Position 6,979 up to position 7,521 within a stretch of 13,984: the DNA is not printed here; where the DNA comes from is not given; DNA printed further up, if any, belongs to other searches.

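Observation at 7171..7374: Small, strongly acidic protein encoded divergently from the early-left promoter and convergent with the cassette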

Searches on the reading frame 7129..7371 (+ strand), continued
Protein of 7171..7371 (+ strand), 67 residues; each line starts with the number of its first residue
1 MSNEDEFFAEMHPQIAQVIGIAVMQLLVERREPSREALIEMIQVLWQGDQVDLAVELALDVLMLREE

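Call 36: fold_search(model_id=the predicted structure, library=pdb)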
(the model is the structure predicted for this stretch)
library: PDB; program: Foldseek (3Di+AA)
matches with E <= 10: 25; with E <= 0.001: 0
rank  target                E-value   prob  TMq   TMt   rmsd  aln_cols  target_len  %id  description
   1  9d3o_D                1.1e+00  0.21  0.38  0.30   7.1        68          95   16  167-bp 5S rDNA nucleosome - closed (released 2025-08-13)
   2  6jr0_H                1.7e+00  0.13  0.37  0.29   7.3        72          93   15  Crystal structure of the human nucleosome phased with 12 selenium atoms (released 2019-10-02)
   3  9d3t_H                1.9e+00  0.13  0.37  0.31   7.2        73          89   15  147-bp 5S rDNA nucleosome cross-linked with glutaraldehyde (released 2025-08-13)
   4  5ywz                  2.3e+00  0.15  0.40  0.16   5.4        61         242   20  AID-SUN tandem of SUN1 (released 2018-02-21)
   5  3azj_D                2.3e+00  0.13  0.36  0.29   6.4        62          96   16  Crystal Structure of Human Nucleosome Core Particle Containing H4K44Q mutation (released 2011-09-21)
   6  7u0g_H                2.3e+00  0.11  0.36  0.29   6.8        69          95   16  structure of LIN28b nucleosome bound 3 OCT4 (released 2023-06-28)
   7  1f66_D                2.5e+00  0.13  0.37  0.30   7.0        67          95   18  2.6 A CRYSTAL STRUCTURE OF A NUCLEOSOME CORE PARTICLE CONTAINING THE VARIANT HISTONE H2A.Z (released 2000-11-27)
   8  2oxl_A                2.7e+00  0.23  0.42  0.45   4.5        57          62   19  Structure and Function of the E. coli Protein YmgB: a Protein Critical for Biofilm Formation and Acid Resistance (released 2007-10-30)
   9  1s32_H                3.9e+00  0.10  0.38  0.30   6.9        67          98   18  Molecular Recognition of the Nucleosomal 'Supergroove' (released 2004-05-11)
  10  3c9k_B                4.1e+00  0.10  0.37  0.31   6.4        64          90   19  Model of Histone Octamer Tubular Crystals (released 2009-01-06)
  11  2hio_B                4.1e+00  0.08  0.36  0.30   6.7        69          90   16  HISTONE OCTAMER (CHICKEN), CHROMOSOMAL PROTEIN (released 2000-01-12)
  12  7n3t_D                4.1e+00  0.07  0.30  0.34   6.5        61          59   21  TrkA ECD complex with designed miniprotein ligand (released 2022-04-20)
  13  6lui_A                4.4e+00  0.23  0.51  0.49   3.4        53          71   15  Crystal structure of the SAMD1 WH domain and DNA complex (released 2021-02-03)
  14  3lel_D                4.7e+00  0.09  0.38  0.29   6.5        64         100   19  Structural Insight into the Sequence-Dependence of Nucleosome Positioning (released 2010-05-19)
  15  6k01_D                4.7e+00  0.08  0.36  0.30   6.8        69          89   16  Crystal structure of xH2A-H2B (released 2019-10-09)
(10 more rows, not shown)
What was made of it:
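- A lower-quality single-sequence model also placed 2oxl_A in its top 10 (call 36).
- Tried and rejected: Foldseek of the single-sequence model against PDB: nothing significant, with YmgB at rank 8 and E 2.7 (call 36).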

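Call 37: predict_structure(alignment_id=A1)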
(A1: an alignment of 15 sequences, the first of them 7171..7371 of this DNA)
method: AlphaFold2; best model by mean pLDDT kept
length: 67 residues; sequences in the alignment: 15
mean_pLDDT: 87.3   pTM: 0.74
mean pLDDT of the five models: 87.3, 82.6, 80.1, 75.8, 60.4
residues with pLDDT >= 90: 42; 70-90: 17; 50-70: 7; < 50: 1
segments of 3 or more residues with pLDDT < 50: none
pLDDT, mean of each block of 10 residues (from residue 1): 75 93 98 96 83 89 75
secondary structure, 60 per line:
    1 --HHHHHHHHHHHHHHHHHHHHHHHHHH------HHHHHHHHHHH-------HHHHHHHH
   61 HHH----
elements in order: H3-28 H35-45 H53-63
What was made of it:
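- The AF2 model has pLDDT 87 (call 37). The fold prediction is confident (call 37).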

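Call 54: find_encoding_contigs(protein=P0160, flank=4000, max_places=3)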
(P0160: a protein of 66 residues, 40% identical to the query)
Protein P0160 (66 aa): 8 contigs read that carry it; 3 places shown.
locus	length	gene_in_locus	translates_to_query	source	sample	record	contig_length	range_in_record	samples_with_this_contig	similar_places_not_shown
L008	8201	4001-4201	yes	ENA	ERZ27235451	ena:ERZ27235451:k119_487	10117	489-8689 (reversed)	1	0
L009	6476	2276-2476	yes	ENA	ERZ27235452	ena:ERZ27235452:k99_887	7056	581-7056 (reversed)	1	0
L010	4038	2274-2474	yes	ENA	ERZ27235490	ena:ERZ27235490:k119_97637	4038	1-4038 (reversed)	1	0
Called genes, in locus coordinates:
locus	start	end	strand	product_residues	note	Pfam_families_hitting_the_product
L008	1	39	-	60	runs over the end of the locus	PF10930:DUF2737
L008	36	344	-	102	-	-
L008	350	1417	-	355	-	PF13479:AAA_24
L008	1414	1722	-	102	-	-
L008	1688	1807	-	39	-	-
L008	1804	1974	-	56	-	-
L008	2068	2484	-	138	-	-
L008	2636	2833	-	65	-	PF04448:DUF551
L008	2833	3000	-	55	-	-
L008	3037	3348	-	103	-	-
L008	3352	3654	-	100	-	PF25694:N_peptide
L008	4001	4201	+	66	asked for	-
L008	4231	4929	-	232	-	PF01381:HTH_3, PF13560:HTH_31, PF00717:Peptidase_S24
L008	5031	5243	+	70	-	PF13560:HTH_31, PF01381:HTH_3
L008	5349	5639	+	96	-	PF05269:Phage_CII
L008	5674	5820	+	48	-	PF10872:DUF2740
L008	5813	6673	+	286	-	PF04492:Phage_rep_O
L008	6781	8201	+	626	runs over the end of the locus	PF13155:Toprim_2, PF13481:AAA_25 (weak)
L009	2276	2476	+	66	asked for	-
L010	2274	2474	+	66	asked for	-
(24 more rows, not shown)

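Call 55: find_encoding_contigs(protein=P0170, flank=4000, max_places=3)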
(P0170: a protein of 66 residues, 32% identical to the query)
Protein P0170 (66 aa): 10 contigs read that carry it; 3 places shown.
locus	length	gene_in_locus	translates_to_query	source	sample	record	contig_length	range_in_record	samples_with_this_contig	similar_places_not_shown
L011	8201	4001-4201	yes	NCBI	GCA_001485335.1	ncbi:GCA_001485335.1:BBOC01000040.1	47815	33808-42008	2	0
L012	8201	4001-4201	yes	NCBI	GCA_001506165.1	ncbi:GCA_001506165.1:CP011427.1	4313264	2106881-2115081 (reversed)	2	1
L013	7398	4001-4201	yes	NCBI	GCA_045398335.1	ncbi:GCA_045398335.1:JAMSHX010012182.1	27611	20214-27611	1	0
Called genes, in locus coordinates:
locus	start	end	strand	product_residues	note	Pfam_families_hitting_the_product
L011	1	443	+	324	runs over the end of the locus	-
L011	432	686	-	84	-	-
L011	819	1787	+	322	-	PF21882:Gp53-like_C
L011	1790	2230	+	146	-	PF02413:Caudo_TAP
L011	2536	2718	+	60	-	-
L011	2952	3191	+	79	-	-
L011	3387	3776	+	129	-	-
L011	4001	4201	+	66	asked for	-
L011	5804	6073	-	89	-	-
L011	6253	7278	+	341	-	PF00356:LacI, PF00532:Peripla_BP_1, PF13407:Peripla_BP_4, PF13377:Peripla_BP_3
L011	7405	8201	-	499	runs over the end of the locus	PF06097:DUF945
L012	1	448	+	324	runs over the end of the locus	-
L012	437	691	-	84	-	-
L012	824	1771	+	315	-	PF21882:Gp53-like_C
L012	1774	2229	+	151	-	PF02413:Caudo_TAP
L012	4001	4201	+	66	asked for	-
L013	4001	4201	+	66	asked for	-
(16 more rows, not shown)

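Call 56: find_encoding_contigs(protein=P0158, flank=4000, max_places=3)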
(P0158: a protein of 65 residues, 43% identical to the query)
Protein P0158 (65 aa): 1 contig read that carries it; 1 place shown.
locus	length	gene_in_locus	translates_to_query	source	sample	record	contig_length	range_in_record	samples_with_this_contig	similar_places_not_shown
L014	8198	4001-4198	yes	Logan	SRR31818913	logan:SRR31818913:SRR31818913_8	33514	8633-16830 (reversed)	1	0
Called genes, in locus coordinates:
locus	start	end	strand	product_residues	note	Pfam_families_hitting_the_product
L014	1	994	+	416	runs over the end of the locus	PF00180:Iso_dh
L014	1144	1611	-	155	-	PF00583:Acetyltransf_1, PF13673:Acetyltransf_10, PF13508:Acetyltransf_7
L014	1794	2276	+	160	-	PF13302:Acetyltransf_3, PF00583:Acetyltransf_1, PF13508:Acetyltransf_7 (weak), PF13673:Acetyltransf_10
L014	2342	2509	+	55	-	-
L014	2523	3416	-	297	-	PF00990:GGDEF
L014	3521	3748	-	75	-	PF24697:DUF7661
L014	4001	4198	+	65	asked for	-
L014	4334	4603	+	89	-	-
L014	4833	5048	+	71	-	PF10965:DUF2767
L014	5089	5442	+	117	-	PF06993:DUF1304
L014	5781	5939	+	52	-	PF01679:Pmp3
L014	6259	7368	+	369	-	PF01370:Epimerase, PF07993:NAD_binding_4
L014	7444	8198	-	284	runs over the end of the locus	PF00753:Lactamase_B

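Call 61: find_encoding_contigs(protein=P0150, flank=4000, max_places=3)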
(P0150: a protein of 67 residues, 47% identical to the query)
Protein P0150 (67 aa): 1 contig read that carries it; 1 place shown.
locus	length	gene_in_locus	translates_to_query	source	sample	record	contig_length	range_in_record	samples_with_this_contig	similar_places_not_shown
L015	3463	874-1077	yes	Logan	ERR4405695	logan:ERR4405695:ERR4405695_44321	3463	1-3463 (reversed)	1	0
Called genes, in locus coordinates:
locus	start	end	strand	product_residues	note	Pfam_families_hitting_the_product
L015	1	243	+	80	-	?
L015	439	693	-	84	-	-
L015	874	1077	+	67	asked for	-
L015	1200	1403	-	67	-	PF14001:YdfZ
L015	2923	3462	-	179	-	?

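Call 62: find_encoding_contigs(protein=P0169, flank=4000, max_places=3)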
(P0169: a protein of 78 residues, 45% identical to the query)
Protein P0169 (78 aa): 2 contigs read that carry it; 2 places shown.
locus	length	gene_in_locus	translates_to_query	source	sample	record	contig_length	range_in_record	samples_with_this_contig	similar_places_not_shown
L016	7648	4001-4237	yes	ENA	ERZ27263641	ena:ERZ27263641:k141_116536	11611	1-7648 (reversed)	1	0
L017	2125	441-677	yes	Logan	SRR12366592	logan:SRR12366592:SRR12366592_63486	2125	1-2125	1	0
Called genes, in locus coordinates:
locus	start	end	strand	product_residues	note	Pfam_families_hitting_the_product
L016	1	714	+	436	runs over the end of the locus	PF12571:Phage_tail_fib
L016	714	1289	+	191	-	PF02413:Caudo_TAP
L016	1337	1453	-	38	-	-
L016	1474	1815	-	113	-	PF11225:DUF3024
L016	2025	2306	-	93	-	-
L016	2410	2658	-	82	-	-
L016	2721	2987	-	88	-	-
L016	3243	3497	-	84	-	PF13991:BssS (weak)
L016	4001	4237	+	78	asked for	-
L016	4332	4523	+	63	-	-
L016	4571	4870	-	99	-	-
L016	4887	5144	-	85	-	PF10543:ORF6N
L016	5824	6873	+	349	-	PF08496:Peptidase_S49_N, PF01343:Peptidase_S49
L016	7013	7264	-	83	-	PF10692:DUF2498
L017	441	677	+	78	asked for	-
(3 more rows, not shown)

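Call 63: find_encoding_contigs(protein=P0141, flank=4000, max_places=3)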
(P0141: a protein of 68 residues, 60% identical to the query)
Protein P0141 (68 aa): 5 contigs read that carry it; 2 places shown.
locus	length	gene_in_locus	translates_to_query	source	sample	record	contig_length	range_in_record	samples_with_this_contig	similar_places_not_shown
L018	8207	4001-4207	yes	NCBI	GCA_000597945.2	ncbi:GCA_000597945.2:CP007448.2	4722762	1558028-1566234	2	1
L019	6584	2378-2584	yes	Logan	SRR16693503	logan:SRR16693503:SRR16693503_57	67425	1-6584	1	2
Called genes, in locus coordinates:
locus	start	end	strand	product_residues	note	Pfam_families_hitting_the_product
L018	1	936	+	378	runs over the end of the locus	PF04865:Baseplate_J, PF26078:Baseplate_J_M, PF26079:Baseplate_J_C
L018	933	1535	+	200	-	PF10076:Phage_Mu_Gp48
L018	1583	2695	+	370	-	PF03406:Phage_fiber_2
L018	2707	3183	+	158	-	PF02413:Caudo_TAP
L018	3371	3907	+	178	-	PF07894:SACK1 (faint), PF13091:PLDc_2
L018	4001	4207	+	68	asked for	-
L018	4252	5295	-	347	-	-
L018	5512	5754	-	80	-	PF06183:DinI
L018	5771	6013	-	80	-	PF06183:DinI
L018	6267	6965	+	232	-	PF00528:BPD_transp_1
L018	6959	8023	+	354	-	PF00005:ABC_tran, PF03459:TOBE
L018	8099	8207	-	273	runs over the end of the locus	PF00702:Hydrolase (faint), PF05116:S6PP (weak), PF08282:Hydrolase_3, PF12710:HAD (faint), PF05116:S6PP (weak)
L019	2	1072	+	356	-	?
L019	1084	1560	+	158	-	PF02413:Caudo_TAP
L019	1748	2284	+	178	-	PF07894:SACK1 (faint), PF13091:PLDc_2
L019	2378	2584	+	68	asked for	-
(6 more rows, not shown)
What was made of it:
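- It follows tail-fibre genes at prophage ends (calls 55, 62, 63). Members occur in a bacterial chromosome and at prophage-end accessory positions (calls 55, 56, 62, 63). It also occurs far from any immunity region and in a chromosome (calls 55, 56, 62, 63).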

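Call 64: find_encoding_contigs(protein=P0138, flank=4000, max_places=3)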
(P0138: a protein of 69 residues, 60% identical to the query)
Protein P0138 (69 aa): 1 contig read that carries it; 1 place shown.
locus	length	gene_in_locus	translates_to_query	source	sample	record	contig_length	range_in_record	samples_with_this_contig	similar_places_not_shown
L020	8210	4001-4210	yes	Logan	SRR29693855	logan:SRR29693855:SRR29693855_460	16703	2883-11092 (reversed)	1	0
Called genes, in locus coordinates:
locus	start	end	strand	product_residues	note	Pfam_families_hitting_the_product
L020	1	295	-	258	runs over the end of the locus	PF26211:Phage_phiTE_072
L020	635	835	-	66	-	-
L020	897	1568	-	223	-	-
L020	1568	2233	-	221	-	-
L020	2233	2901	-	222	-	PF00929:RNase_T, PF20600:ExoX-like_C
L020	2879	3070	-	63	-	-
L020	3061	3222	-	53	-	-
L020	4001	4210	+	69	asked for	-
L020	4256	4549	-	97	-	-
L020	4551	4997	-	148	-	-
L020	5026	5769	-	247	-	PF00717:Peptidase_S24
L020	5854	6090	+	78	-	-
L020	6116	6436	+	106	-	PF05269:Phage_CII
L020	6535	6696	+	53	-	-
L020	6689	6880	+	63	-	PF06689:zf-C4_ClpX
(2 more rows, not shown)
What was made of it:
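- On Phage moron (independently expressed accessory unit): It sits in the immunity region, at prophage ends and in a chromosome (calls 54-56, 61-64).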

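Call 73: fold_search(model_id=the predicted structure, library=viral)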
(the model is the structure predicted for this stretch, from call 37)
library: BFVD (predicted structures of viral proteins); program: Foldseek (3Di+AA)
matches with E <= 10: 108; with E <= 0.001: 0
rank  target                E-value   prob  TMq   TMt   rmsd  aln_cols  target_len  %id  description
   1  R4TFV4                8.5e-01  0.44  0.40  0.29   5.1        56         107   20  Uncharacterized protein [Halorubrum tailed virus 4]
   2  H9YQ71                1.6e+00  0.15  0.33  0.31   5.4        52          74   17  (no name in the UniProt tables at hand)
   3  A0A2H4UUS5            1.8e+00  0.54  0.51  0.12   2.9        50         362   18  Leucine rich repeat protein [Bodo saltans virus]
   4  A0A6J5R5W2            1.9e+00  0.28  0.42  0.04   8.5        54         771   18  Uncharacterized protein [uncultured Caudovirales phage]
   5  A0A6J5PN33            2.2e+00  0.12  0.33  0.20   6.2        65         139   17  Holin_LLH, phage holin, LL-H family [uncultured Caudovirales phage]
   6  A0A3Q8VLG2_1          2.7e+00  0.25  0.52  0.05   4.3        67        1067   18  Polyprotein (Fragment) [Sugarcane mosaic virus]
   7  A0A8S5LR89            2.9e+00  0.15  0.41  0.09   4.6        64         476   17  DnaB-like replicative helicase [Myoviridae sp. ctfJc17]
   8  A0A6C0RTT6            3.0e+00  0.20  0.44  0.38   5.2        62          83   18  Uncharacterized protein [Streptomyces phage JXY1]
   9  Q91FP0                3.2e+00  0.47  0.59  0.31   3.3        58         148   12  Uncharacterized protein 284R [Invertebrate iridescent virus 6]
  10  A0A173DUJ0            3.2e+00  0.13  0.41  0.18   6.0        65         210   18  Polyprotein (Fragment) [Zucchini tigre mosaic virus]
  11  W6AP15                3.4e+00  0.21  0.52  0.12   4.4        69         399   16  p3 (Fragment) [Soybean mosaic virus]
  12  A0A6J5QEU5            3.7e+00  0.10  0.37  0.37   6.5        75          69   12  Uncharacterized protein [uncultured Caudovirales phage]
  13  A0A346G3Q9            3.9e+00  0.10  0.34  0.22   4.7        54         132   18  (no name in the UniProt tables at hand)
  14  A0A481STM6            4.4e+00  0.16  0.47  0.17   4.5        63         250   19  Polyprotein (Fragment) [Watermelon mosaic virus]
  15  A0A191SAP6            4.4e+00  0.10  0.37  0.37   7.6        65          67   20  (no name in the UniProt tables at hand)
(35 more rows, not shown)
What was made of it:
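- Tried and rejected: Foldseek of the better model against viral structures (BFVD): nothing significant (call 73).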

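Call 76: find_related_loci(query=window:7171-7371:+, collection=viral_contigs, flank=4000)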
Query window:7171-7371:+ (67 aa) in viral_contigs; peptide patterns used: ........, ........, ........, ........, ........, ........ (x = any residue, [..] = any of these).
280 stretches matched a pattern; 233 encode a relative of the query (tblastn E <= 1e-3); the best 80 are kept; 80 distinct loci.
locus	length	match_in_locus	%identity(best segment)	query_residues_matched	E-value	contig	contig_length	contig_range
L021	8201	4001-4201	99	1-67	3e-40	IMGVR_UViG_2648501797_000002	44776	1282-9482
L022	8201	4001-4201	100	1-67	4e-39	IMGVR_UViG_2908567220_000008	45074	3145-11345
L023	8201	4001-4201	99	1-67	9e-39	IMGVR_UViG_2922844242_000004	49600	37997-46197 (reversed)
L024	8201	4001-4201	99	1-67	9e-39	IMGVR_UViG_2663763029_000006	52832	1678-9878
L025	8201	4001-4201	99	1-67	9e-39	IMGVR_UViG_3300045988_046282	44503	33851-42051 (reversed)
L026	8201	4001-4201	100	1-67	4e-39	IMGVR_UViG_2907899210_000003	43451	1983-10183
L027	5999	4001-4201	99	1-67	9e-39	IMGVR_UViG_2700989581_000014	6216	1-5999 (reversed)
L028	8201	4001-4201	99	1-67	9e-39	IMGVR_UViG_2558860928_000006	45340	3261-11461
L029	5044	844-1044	99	1-67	9e-39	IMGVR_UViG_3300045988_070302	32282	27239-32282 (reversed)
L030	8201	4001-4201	99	1-67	5e-39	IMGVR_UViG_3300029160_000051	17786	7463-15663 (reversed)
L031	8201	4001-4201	99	1-67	9e-39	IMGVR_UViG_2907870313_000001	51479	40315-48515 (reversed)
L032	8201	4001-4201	99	1-67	1e-38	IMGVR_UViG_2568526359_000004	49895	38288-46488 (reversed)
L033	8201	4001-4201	94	1-67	3e-38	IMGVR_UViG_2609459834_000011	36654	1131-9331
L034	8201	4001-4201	97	1-67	2e-38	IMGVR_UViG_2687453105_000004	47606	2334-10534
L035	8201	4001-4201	97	1-67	2e-38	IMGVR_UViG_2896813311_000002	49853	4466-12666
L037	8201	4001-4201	93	1-67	1e-38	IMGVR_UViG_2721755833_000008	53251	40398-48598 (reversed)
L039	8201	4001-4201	96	1-67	2e-38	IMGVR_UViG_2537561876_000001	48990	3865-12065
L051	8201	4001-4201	94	1-67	9e-38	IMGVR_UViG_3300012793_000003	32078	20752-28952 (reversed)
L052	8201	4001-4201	99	1-67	7e-38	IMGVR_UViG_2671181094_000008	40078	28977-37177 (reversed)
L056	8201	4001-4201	97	1-67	5e-38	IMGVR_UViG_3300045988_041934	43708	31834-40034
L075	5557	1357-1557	96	1-67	3e-37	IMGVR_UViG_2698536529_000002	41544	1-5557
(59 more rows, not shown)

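Call 80: search_protein_families(library=pfam, proteins=[L056:4536-5003:-, L052:4241-5122:-, L052:5109-5873:-, L051:4526-5173:-, L037:4393-5448:-, L075:1611-2450:-, L034:4284-5360:-, L039:4397-5329:-, L029:1084-1860:-, L024:4260-5102:-], max_evalue=0.001)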
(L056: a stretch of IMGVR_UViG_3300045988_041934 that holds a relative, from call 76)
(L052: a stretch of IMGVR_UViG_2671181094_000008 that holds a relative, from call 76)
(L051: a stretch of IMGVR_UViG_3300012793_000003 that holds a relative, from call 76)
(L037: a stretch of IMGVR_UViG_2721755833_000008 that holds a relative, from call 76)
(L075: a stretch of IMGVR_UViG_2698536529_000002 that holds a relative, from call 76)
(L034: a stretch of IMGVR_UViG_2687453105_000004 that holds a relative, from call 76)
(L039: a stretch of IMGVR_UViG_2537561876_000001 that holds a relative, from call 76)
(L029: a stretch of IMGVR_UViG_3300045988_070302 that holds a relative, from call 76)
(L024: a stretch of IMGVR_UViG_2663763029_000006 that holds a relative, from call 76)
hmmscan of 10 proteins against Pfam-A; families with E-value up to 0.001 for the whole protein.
L056:4536-5003:- (155 aa): 0 families

L052:4241-5122:- (293 aa): 0 families

L052:5109-5873:- (254 aa): 1 family
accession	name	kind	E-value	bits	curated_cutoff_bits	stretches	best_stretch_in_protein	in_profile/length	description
PF20613.4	HipA_2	-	9.6e-06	25.5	27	1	39-155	27-157/240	HipA-like kinase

L051:4526-5173:- (215 aa): 1 family
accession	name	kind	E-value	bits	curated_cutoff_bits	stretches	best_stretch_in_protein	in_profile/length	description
PF04513.17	Baculo_PEP_C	-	2e-05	25.1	38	1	63-150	35-122/140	Baculovirus polyhedron envelope protein, PEP, C terminus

L037:4393-5448:- (351 aa): 2 families
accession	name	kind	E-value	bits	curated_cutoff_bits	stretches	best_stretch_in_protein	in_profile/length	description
PF13614.12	AAA_31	-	5e-15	56.3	27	1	16-219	1-164/177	AAA domain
PF01656.29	CbiA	-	1.2e-07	32.1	25.4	1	20-74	2-53/125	CobQ/CobB/MinD/ParA nucleotide binding domain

L075:1611-2450:- (279 aa): 1 family
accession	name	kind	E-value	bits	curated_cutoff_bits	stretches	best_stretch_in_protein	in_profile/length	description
PF19952.5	DUF6414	-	3.8e-05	24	25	1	13-153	2-149/283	Domain of unknown function (DUF6414)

L034:4284-5360:- (358 aa): 3 families
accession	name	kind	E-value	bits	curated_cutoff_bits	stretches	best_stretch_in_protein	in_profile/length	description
PF13614.12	AAA_31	-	1.1e-16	61.7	27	1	21-224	6-167/177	AAA domain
PF01656.29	CbiA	-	5.8e-09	36.4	25.4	1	20-227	2-54/125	CobQ/CobB/MinD/ParA nucleotide binding domain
PF02374.21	ArsA_ATPase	-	0.00054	19.7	24.3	0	18-64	2-46/305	Anion-transporting ATPase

L039:4397-5329:- (310 aa): 0 families

L029:1084-1860:- (258 aa): 1 family
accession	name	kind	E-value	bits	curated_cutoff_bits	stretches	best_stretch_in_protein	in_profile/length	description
PF08861.15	DUF1828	-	7.3e-11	42.7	22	1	30-111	2-84/91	Domain of unknown function DUF1828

L024:4260-5102:- (280 aa): 1 family
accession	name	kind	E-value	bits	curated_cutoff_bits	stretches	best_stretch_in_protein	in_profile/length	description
PF11236.13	DUF3037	-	6.3e-26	91.4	22.6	1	12-130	1-118/118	Protein of unknown function (DUF3037)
